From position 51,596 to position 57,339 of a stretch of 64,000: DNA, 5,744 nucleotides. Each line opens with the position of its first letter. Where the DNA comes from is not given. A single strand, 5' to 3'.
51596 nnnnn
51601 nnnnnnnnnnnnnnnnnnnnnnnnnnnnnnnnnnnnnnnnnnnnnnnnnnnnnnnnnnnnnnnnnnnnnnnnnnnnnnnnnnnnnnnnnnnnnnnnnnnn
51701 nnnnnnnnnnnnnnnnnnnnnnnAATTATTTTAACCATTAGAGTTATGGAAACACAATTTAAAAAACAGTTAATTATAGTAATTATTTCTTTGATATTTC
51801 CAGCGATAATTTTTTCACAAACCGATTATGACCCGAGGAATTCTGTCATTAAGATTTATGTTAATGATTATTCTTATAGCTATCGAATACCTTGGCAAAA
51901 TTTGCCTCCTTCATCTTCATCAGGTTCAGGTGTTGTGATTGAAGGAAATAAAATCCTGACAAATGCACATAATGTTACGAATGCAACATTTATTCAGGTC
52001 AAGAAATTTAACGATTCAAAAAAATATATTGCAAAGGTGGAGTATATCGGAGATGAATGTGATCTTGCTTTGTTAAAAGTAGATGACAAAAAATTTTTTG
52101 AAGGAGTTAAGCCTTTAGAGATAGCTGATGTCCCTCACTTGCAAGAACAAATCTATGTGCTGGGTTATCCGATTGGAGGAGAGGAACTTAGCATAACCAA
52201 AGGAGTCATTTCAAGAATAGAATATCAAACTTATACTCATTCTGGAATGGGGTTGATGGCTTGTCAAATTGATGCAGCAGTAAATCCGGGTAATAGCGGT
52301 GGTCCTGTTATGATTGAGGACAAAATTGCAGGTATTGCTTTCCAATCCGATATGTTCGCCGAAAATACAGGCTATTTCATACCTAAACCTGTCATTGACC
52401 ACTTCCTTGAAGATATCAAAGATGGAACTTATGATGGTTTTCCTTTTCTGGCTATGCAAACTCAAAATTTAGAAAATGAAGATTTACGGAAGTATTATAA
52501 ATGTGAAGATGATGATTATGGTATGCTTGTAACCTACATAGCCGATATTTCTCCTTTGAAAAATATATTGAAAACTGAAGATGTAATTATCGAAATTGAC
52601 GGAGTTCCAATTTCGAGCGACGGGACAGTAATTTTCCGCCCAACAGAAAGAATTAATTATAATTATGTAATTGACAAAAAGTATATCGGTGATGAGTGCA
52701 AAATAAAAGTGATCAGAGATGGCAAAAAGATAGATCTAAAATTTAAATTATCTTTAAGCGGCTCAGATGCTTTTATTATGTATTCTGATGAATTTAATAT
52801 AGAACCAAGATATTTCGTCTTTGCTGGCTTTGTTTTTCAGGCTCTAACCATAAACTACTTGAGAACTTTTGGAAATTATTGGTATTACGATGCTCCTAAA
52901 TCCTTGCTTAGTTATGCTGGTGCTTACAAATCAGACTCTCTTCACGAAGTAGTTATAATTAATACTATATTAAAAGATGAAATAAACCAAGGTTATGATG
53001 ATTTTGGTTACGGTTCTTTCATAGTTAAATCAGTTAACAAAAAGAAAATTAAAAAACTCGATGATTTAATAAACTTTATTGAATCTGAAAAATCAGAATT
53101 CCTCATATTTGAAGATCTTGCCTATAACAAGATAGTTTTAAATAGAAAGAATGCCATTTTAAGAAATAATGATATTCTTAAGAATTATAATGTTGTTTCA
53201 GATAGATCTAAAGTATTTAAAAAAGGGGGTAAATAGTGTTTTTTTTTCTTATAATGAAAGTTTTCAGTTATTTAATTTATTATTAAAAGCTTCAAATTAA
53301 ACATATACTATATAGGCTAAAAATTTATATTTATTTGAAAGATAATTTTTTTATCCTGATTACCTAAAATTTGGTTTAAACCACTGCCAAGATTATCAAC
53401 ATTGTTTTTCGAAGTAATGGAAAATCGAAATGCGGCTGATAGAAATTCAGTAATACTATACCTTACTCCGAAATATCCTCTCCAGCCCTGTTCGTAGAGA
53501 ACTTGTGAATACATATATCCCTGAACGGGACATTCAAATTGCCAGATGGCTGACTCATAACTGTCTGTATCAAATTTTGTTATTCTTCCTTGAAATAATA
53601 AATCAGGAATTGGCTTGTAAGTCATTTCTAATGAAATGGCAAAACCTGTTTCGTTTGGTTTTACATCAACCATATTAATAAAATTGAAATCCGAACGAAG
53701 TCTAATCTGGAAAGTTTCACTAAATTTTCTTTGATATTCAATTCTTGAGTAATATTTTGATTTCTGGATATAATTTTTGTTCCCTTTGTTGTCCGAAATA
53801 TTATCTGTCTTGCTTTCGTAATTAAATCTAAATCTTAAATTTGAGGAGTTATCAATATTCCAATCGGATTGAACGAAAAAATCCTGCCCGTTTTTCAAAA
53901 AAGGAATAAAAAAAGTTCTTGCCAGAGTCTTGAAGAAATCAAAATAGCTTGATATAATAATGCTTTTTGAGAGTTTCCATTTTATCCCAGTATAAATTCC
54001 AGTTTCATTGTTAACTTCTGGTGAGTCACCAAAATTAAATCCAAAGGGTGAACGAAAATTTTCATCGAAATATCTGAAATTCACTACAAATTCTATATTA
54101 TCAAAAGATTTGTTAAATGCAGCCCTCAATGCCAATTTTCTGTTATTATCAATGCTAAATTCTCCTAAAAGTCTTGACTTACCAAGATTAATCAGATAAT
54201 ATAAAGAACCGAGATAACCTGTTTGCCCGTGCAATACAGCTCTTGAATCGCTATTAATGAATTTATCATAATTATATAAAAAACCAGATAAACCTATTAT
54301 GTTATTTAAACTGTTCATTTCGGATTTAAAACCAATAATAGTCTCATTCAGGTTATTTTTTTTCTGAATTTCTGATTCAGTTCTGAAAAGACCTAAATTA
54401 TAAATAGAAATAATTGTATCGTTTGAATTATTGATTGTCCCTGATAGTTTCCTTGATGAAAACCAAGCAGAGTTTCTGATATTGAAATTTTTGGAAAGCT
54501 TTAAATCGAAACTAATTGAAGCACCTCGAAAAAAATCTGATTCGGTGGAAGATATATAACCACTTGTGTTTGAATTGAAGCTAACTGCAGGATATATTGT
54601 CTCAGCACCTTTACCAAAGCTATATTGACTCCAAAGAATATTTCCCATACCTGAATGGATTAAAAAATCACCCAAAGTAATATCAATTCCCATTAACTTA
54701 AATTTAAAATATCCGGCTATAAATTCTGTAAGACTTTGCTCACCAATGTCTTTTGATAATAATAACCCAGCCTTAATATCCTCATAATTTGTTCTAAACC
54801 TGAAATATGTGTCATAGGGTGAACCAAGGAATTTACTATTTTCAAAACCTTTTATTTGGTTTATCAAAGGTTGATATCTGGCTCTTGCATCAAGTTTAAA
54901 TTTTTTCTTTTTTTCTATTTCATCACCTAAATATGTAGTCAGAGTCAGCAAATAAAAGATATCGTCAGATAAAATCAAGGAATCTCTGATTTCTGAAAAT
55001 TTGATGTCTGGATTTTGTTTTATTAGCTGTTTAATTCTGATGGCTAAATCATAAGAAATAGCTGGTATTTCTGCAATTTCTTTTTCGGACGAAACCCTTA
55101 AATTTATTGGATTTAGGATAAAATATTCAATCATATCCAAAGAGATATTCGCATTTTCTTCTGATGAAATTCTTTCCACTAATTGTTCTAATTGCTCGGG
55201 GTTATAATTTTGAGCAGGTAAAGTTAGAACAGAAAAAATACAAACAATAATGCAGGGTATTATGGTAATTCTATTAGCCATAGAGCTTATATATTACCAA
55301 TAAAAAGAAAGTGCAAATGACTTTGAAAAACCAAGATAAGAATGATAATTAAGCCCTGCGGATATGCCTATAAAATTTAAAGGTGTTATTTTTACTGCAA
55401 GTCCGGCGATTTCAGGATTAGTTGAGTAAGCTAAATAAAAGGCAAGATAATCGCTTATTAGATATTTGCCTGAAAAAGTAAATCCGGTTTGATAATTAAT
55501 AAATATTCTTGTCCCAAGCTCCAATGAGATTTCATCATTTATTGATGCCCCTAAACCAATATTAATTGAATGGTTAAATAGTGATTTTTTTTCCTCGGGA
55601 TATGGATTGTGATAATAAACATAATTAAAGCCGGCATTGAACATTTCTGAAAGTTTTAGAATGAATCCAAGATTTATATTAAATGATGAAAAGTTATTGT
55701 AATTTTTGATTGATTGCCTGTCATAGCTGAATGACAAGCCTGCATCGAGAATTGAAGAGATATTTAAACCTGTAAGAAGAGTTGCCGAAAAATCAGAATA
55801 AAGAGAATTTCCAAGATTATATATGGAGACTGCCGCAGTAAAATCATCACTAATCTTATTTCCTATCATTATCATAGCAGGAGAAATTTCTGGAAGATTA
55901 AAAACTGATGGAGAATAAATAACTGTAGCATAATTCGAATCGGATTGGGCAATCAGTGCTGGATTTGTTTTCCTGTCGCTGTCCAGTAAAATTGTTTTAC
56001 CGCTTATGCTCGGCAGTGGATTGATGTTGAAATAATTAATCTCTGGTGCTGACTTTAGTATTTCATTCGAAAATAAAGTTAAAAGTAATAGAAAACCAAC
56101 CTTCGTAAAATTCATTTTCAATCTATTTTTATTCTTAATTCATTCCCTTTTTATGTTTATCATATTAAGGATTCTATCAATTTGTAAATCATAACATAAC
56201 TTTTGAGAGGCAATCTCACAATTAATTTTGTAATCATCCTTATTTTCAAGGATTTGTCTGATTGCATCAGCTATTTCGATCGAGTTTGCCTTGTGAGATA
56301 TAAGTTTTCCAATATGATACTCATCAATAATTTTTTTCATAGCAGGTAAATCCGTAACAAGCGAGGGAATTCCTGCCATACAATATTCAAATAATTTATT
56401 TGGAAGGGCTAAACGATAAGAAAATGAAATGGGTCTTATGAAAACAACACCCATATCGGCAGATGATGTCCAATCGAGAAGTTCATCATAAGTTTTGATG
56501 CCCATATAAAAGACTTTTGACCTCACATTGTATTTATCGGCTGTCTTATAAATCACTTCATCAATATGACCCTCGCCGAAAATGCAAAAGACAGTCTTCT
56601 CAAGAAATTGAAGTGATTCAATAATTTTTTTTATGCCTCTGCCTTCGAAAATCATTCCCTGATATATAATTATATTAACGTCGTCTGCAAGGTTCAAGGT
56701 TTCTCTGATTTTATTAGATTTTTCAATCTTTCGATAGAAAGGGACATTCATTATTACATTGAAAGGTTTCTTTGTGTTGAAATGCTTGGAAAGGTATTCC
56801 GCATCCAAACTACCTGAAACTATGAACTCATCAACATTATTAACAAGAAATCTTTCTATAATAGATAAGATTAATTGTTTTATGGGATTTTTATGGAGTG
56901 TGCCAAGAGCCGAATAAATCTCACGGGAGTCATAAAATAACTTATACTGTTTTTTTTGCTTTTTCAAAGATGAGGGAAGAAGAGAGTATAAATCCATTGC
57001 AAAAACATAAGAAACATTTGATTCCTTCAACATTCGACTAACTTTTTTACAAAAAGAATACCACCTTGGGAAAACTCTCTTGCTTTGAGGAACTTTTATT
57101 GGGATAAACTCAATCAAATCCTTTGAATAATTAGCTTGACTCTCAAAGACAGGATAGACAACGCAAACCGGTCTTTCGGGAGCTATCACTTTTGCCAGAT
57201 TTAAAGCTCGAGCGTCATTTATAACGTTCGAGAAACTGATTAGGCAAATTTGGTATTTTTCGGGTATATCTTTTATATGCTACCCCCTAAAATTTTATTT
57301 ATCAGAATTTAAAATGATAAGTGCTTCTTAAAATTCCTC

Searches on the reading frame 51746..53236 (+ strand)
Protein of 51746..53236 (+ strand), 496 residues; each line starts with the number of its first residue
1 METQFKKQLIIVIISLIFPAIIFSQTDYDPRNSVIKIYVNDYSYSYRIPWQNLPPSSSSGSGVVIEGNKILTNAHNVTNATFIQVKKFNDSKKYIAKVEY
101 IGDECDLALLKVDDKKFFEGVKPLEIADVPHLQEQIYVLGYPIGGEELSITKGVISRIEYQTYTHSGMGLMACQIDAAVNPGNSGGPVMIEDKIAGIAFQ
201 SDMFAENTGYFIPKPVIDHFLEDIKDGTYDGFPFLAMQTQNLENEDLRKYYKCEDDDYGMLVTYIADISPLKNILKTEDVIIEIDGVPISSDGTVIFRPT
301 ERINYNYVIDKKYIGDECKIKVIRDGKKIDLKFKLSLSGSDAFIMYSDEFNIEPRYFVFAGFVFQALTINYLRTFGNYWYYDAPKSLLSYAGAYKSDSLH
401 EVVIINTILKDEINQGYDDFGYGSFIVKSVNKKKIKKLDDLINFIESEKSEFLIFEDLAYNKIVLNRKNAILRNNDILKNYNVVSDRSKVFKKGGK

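Call 88: search_protein_families(library=pfam, proteins=[window:51746-53236:+], max_evalue=0.000001)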
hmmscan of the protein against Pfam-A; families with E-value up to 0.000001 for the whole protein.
window:51746-53236:+ (496 aa): 4 families
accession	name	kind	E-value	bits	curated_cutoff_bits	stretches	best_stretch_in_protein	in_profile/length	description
PF17815.7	PDZ_3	-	5.2e-35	120.8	22.8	1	348-489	4-144/145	PDZ domain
PF13365.12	Trypsin_2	-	3.2e-23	83.5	27.6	1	60-189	1-135/144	Trypsin-like peptidase domain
PF00089.32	Trypsin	-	1e-14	55.4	20.6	1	48-206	12-203/220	Trypsin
PF13180.12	PDZ_2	-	5.1e-08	33.5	27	1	254-335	8-80/80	PDZ domain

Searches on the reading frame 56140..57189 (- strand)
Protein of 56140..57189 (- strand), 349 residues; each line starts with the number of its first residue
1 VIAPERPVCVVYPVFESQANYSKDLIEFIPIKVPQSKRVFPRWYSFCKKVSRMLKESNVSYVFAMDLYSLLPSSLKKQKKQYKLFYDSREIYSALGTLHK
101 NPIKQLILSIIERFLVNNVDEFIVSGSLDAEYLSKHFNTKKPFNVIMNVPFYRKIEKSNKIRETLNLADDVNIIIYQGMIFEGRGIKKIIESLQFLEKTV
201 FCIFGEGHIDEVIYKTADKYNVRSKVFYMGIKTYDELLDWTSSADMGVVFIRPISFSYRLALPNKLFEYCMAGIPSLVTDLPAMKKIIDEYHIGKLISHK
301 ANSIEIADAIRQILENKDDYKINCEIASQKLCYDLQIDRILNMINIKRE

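Call 88: search_protein_families(library=pfam, proteins=[window:56140-57189:-], max_evalue=0.000001)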
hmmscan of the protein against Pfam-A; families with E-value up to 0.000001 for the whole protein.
window:56140-57189:- (349 aa): 2 families
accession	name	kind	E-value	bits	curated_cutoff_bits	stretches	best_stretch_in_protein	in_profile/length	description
PF00534.26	Glycos_transf_1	-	1.4e-14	54.4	26.4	1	159-320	3-162/172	Glycosyl transferases group 1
PF13692.12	Glyco_trans_1_4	-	5.4e-10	40.1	27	1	174-316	4-142/142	Glycosyl transferases group 1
